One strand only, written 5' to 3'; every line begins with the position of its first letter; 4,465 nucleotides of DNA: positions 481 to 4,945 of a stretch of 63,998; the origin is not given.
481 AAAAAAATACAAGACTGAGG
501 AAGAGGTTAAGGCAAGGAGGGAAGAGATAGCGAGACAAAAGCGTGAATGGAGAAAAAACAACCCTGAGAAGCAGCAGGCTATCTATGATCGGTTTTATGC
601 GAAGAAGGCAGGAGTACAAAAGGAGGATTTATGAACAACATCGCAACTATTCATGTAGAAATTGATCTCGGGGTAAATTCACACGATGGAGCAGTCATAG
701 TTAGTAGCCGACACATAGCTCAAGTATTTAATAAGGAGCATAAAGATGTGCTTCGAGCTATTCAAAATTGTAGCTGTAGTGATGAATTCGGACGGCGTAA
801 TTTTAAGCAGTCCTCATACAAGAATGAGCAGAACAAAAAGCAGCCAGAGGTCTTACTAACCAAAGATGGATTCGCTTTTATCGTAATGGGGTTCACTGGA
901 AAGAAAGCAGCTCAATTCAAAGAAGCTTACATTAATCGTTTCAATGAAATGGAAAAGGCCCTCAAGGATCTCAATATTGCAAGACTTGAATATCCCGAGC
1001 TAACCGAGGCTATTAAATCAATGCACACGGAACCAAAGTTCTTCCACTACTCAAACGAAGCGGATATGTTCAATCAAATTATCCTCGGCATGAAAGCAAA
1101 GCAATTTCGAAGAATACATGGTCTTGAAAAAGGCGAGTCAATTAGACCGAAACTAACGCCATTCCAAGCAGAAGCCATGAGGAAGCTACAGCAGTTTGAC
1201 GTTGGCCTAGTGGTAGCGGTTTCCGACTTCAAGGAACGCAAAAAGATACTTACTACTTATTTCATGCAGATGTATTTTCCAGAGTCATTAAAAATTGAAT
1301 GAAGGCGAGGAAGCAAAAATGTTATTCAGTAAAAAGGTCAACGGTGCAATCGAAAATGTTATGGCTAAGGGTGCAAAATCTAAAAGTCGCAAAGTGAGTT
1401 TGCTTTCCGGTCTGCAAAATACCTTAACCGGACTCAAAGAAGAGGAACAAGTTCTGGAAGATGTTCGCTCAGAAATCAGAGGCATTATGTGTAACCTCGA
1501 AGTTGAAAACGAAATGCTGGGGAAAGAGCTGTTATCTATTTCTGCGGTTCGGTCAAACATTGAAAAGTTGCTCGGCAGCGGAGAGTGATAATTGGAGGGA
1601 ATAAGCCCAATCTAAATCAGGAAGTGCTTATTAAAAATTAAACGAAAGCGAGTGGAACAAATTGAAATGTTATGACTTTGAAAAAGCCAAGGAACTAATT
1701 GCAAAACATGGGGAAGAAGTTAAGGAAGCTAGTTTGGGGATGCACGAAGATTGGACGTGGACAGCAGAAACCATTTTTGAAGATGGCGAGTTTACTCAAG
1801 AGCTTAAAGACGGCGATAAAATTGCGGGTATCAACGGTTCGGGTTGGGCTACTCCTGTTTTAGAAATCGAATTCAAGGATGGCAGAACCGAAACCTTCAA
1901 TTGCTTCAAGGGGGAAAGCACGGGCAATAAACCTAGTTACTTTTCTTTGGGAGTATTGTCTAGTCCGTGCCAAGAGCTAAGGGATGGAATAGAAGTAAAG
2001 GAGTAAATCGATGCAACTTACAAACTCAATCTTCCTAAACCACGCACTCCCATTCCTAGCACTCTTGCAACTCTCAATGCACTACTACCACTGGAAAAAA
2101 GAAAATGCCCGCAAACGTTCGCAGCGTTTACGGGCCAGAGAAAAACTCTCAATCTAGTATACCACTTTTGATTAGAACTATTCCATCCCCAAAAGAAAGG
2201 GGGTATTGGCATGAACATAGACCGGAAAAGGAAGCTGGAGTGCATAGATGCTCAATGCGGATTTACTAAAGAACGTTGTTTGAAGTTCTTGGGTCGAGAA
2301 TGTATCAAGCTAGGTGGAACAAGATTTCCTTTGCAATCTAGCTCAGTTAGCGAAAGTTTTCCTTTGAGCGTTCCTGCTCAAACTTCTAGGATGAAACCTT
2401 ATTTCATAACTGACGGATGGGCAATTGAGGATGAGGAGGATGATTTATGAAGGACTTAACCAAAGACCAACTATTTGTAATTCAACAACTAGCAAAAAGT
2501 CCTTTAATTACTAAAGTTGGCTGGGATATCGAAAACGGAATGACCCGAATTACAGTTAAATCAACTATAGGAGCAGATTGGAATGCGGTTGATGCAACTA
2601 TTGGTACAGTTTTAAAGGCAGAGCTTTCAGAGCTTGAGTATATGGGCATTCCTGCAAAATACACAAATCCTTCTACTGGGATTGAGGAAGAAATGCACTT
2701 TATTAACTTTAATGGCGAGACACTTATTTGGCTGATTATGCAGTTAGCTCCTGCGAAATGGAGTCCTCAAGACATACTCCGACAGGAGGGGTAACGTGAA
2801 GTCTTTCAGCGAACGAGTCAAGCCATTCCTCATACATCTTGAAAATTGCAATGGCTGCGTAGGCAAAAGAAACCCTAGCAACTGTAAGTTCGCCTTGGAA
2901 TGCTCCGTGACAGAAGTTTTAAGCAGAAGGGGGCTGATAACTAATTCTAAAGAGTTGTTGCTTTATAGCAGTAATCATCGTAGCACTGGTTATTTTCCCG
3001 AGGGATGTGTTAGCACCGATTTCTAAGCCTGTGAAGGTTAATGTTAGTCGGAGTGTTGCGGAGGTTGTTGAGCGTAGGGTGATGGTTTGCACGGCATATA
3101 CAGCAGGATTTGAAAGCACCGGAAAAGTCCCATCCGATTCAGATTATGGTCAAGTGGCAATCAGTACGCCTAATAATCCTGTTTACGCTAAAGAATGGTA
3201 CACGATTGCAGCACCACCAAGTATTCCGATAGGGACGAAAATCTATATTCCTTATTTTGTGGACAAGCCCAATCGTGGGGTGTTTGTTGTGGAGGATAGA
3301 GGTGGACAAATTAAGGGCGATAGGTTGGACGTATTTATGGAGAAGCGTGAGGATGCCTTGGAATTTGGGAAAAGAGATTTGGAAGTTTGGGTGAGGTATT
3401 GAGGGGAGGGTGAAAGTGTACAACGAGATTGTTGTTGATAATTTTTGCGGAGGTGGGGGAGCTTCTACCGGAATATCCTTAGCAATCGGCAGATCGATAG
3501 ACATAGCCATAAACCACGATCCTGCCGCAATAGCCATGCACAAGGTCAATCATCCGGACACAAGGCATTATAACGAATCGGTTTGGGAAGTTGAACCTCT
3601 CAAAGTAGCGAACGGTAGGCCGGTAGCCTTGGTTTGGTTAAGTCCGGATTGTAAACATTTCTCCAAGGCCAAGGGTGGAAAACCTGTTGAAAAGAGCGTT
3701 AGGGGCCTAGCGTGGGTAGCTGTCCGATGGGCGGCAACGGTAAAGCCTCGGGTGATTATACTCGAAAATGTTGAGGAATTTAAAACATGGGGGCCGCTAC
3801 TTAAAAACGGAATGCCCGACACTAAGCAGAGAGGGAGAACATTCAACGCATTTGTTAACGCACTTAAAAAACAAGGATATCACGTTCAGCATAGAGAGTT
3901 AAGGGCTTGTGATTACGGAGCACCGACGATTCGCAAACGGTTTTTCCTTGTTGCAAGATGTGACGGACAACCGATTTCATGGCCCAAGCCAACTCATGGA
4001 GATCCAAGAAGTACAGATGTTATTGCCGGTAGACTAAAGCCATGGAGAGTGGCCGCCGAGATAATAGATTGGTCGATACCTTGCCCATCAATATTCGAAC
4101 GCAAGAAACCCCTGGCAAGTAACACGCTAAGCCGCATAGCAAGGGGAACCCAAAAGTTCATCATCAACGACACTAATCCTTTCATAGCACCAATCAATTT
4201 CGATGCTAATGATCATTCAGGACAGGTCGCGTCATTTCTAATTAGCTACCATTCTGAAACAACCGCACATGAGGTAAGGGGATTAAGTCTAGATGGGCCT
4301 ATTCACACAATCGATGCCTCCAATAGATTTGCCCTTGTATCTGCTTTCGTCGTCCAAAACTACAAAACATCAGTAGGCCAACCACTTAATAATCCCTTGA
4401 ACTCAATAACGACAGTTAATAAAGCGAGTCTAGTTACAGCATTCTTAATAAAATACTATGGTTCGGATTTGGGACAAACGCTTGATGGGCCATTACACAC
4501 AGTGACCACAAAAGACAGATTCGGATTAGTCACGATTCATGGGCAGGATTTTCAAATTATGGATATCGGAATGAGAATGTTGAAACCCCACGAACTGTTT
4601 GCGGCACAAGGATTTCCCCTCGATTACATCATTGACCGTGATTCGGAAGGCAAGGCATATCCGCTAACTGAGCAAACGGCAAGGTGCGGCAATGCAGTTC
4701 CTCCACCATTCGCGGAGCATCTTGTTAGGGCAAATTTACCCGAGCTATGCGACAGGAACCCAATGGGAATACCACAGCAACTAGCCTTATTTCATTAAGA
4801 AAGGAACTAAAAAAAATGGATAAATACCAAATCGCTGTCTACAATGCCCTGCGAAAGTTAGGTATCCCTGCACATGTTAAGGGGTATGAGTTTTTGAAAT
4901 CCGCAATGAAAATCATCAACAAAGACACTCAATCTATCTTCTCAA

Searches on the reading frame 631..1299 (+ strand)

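Call 11: search_protein_families(library=pfam, proteins=[window:631-1299:+], max_evalue=0.001)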
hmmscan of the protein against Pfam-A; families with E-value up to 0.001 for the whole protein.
window:631-1299:+ (223 aa): 1 family
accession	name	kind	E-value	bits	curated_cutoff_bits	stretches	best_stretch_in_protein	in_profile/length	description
PF09669.15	Phage_pRha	-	1.4e-32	112.5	29.9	1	24-109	1-91/91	Phage regulatory protein Rha (Phage_pRha)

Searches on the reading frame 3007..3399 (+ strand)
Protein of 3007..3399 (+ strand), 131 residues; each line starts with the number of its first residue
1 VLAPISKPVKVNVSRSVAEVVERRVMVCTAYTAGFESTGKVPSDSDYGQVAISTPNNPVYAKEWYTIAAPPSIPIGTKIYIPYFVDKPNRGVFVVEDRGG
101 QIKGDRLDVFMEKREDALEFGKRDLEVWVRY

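Call 11: search_protein_families(library=pfam, proteins=[window:3007-3399:+], max_evalue=0.001)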
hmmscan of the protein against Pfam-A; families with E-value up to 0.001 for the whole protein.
window:3007-3399:+ (131 aa): 1 family
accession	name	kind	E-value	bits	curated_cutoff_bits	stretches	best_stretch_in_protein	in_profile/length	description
PF06725.17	3D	-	5.6e-13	49.3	23.8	1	66-129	2-70/72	3D domain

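Call 87: search_protein_families(library=phrogs, proteins=[window:3007-3399:+], max_evalue=0.001)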
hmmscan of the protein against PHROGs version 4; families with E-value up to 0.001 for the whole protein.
window:3007-3399:+ (131 aa): 8 families
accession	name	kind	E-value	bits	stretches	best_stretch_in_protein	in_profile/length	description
phrog_6631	-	unknown function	1.1e-15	58.8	1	26-129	154-249/251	-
phrog_22529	-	unknown function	4.1e-15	56.7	1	26-127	54-143/148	-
phrog_2307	-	other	1.8e-11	45.2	1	26-129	116-210/212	L-alanyl-D-glutamate peptidase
phrog_20590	-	other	8.4e-10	39.6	1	10-127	136-240/242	peptidase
phrog_33758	-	unknown function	4.9e-09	37.2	1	61-128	101-170/173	-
phrog_36429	-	unknown function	1.8e-08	33.6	1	62-129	298-364/1159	-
phrog_18207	-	unknown function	1.2e-06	29.6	1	14-127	133-238/240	-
phrog_25245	-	unknown function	5e-05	23.8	1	62-129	109-172/178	-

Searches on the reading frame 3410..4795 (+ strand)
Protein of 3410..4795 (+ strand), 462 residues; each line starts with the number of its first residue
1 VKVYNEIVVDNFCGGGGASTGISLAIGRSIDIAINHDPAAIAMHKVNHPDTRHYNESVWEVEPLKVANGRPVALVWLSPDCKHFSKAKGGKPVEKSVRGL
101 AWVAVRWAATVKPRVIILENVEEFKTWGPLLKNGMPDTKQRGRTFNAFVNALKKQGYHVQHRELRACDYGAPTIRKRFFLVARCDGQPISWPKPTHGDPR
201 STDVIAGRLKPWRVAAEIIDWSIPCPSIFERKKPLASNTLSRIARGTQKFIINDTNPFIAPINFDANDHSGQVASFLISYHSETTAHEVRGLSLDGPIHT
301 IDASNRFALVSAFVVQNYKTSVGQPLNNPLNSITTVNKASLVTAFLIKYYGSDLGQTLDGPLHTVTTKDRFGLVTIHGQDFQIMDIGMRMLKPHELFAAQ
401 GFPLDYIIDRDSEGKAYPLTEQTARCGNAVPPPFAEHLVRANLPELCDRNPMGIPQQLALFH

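Call 11: search_protein_families(library=pfam, proteins=[window:3410-4795:+], max_evalue=0.001)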
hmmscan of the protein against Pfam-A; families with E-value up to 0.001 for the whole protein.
window:3410-4795:+ (462 aa): 1 family
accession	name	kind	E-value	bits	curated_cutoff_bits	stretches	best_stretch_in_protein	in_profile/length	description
PF00145.23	DNA_methylase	-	1.3e-26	94.2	22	2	9-189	4-167/324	C-5 cytosine-specific DNA methylase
